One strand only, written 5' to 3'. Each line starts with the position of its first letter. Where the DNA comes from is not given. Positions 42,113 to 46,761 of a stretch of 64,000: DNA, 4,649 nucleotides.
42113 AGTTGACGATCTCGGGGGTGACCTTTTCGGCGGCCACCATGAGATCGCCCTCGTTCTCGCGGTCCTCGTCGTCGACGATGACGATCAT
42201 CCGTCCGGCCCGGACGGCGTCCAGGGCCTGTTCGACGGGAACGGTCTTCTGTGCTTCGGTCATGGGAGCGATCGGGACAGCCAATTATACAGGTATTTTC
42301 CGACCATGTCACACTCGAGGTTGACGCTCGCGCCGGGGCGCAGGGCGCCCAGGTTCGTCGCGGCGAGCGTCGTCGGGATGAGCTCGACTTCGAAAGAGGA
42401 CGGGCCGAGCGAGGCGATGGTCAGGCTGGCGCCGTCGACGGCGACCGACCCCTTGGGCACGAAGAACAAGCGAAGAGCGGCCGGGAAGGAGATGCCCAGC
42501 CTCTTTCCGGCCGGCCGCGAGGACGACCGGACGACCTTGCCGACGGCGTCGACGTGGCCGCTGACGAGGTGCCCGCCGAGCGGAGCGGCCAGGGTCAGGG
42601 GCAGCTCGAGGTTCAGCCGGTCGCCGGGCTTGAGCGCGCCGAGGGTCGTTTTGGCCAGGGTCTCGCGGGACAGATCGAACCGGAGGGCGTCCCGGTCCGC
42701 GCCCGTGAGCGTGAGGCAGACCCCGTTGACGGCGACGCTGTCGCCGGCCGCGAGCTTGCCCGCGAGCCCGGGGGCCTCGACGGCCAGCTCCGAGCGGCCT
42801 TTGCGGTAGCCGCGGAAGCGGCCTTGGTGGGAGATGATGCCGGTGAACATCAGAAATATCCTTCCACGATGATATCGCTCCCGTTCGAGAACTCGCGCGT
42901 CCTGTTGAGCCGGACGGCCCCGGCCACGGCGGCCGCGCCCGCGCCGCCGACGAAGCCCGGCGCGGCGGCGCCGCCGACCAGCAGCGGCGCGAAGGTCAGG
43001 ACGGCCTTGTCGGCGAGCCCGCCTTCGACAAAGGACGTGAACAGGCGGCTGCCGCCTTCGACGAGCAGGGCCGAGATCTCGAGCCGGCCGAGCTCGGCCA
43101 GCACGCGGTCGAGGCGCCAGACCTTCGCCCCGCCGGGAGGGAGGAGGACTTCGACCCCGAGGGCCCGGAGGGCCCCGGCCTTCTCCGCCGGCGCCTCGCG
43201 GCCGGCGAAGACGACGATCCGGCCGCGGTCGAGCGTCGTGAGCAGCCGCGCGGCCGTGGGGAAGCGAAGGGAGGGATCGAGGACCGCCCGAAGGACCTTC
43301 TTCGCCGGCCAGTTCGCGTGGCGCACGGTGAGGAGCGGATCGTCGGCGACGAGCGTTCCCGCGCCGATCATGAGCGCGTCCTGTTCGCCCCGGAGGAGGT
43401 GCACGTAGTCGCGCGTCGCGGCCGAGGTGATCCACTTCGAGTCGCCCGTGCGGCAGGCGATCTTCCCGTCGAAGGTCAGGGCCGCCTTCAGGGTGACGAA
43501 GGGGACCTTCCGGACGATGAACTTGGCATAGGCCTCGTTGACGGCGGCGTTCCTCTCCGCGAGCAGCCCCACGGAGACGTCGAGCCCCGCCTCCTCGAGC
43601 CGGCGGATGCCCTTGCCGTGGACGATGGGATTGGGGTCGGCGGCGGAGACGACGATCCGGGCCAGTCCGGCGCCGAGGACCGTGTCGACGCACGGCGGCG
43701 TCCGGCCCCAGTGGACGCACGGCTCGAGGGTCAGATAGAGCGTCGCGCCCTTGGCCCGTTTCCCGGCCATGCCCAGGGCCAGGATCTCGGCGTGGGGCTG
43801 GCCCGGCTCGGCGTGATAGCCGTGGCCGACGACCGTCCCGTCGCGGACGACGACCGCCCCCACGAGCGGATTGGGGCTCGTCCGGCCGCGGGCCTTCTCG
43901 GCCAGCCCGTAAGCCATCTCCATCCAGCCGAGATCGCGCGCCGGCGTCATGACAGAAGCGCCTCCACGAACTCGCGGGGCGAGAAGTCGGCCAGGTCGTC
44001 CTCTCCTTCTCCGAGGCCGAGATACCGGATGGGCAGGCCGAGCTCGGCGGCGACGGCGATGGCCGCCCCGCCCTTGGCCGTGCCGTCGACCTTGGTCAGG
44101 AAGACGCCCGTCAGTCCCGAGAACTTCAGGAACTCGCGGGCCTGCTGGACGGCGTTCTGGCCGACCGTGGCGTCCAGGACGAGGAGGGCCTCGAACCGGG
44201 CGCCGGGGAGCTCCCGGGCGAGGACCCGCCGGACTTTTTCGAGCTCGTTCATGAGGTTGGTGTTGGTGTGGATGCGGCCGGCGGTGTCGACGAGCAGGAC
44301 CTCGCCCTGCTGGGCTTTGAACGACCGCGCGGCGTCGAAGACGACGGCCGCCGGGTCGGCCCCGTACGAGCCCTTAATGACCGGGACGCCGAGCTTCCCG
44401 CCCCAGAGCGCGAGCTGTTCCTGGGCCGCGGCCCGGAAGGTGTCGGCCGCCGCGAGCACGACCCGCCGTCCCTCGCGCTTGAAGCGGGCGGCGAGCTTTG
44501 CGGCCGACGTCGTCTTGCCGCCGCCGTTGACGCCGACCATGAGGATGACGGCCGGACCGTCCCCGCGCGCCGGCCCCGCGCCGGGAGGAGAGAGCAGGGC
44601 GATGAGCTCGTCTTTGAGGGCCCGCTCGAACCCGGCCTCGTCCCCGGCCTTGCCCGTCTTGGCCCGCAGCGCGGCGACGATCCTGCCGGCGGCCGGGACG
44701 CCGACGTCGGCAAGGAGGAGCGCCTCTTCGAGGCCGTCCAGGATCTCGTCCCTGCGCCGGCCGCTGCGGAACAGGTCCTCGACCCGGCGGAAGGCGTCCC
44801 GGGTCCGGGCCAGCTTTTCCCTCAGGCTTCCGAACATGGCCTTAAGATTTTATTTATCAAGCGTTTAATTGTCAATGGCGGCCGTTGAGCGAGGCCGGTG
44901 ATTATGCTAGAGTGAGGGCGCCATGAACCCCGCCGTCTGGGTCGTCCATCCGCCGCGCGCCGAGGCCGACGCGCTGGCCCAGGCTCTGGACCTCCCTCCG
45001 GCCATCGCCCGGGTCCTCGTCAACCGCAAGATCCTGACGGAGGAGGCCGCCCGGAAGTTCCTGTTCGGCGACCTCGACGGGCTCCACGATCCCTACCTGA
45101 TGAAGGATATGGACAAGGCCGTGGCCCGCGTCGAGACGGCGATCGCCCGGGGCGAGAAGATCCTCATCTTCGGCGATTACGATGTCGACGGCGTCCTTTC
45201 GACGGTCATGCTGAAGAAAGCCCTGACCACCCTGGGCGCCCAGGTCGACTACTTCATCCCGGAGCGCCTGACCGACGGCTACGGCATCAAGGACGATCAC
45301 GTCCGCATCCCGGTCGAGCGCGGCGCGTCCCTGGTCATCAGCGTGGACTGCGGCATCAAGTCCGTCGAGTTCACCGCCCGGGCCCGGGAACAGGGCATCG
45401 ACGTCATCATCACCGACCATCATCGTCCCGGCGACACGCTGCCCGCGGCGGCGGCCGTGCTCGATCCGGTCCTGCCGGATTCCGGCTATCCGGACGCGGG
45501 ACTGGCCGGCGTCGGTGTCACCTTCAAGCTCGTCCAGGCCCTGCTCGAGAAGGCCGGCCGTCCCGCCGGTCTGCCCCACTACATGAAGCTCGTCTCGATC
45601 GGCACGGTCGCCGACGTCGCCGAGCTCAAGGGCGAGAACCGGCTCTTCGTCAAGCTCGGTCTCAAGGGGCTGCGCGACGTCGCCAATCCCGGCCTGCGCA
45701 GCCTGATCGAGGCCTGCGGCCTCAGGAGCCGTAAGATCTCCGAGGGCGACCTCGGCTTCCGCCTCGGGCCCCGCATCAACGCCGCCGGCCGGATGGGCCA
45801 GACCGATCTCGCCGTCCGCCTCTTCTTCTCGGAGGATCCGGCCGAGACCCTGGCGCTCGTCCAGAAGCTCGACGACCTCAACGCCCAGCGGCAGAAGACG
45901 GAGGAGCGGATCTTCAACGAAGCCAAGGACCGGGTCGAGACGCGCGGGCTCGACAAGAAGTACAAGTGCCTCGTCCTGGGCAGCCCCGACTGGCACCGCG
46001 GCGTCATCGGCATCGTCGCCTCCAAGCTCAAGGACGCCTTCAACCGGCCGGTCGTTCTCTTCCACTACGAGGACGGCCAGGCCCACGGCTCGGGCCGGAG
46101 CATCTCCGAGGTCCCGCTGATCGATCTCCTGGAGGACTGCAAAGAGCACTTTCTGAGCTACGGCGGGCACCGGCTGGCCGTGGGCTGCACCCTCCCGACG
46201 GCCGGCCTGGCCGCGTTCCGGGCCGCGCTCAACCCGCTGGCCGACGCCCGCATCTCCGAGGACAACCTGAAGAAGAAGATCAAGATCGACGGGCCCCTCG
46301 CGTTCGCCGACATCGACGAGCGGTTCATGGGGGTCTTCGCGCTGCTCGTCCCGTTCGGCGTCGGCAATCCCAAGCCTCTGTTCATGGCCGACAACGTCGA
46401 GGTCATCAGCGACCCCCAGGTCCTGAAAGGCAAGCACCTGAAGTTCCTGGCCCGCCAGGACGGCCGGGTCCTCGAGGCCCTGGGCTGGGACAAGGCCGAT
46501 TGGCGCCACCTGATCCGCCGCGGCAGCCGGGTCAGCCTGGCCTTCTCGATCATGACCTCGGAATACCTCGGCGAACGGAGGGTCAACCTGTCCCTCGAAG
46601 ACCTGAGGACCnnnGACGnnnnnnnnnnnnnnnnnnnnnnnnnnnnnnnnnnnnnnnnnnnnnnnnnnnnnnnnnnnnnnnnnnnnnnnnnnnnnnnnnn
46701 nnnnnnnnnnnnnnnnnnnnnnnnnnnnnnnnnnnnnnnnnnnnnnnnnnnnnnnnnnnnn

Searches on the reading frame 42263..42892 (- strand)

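Call 50: search_protein_families(library=pfam, proteins=[window:42263-42892:-], max_evalue=0.00001)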
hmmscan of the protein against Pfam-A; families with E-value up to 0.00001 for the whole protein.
window:42263-42892:- (210 aa): 1 family
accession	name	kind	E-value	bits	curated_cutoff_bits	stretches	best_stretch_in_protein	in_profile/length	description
PF00677.23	Lum_binding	-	2.1e-43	146.7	27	2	111-195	1-86/86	Lumazine binding domain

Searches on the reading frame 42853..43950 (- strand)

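Call 50: search_protein_families(library=pfam, proteins=[window:42853-43950:-], max_evalue=0.00001)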
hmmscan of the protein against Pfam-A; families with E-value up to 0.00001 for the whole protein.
window:42853-43950:- (366 aa): 3 families
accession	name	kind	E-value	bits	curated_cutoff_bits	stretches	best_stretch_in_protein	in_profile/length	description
PF01872.23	RibD_C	-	1.6e-40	139.5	24.1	1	150-357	1-194/197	RibD C-terminal domain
PF00383.29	dCMP_cyt_deam_1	-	8.8e-17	61.3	25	1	7-102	5-101/102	Cytidine and deoxycytidylate deaminase zinc-binding region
PF14437.12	MafB19-deam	-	2.8e-09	37.5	27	1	8-108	5-106/142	MafB19-like deaminase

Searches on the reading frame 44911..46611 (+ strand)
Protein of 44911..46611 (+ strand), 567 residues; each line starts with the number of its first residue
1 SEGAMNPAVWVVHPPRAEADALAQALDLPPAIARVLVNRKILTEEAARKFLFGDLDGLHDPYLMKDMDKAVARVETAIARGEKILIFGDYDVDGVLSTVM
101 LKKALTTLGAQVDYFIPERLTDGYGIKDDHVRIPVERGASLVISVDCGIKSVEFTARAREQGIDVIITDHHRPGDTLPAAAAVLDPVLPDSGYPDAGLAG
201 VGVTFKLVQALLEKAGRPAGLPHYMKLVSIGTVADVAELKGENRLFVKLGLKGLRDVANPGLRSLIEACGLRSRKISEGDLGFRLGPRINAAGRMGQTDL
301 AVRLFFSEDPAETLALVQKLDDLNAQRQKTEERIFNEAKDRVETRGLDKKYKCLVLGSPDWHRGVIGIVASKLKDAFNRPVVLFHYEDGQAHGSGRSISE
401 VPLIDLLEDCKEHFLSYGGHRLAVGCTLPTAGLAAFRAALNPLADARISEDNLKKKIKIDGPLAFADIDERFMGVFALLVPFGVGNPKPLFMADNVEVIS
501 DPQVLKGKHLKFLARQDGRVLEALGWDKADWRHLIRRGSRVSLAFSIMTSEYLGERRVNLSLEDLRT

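Call 69: search_protein_families(library=pfam, proteins=[window:44911-46611:+], max_evalue=0.00001)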
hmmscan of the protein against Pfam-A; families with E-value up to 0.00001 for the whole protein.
window:44911-46611:+ (567 aa): 3 families
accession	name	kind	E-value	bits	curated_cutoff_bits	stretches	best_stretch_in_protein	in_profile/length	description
PF01368.27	DHH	-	1.9e-26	93.2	28.1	1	83-232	1-125/125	DHH family, N-terminal domain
PF17768.7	RecJ_OB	-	1.5e-21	76.9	27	1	459-564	1-107/107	RecJ OB domain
PF02272.25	DHHA1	-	9.6e-12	45.7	25.9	1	352-441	3-97/102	DHHA1 domain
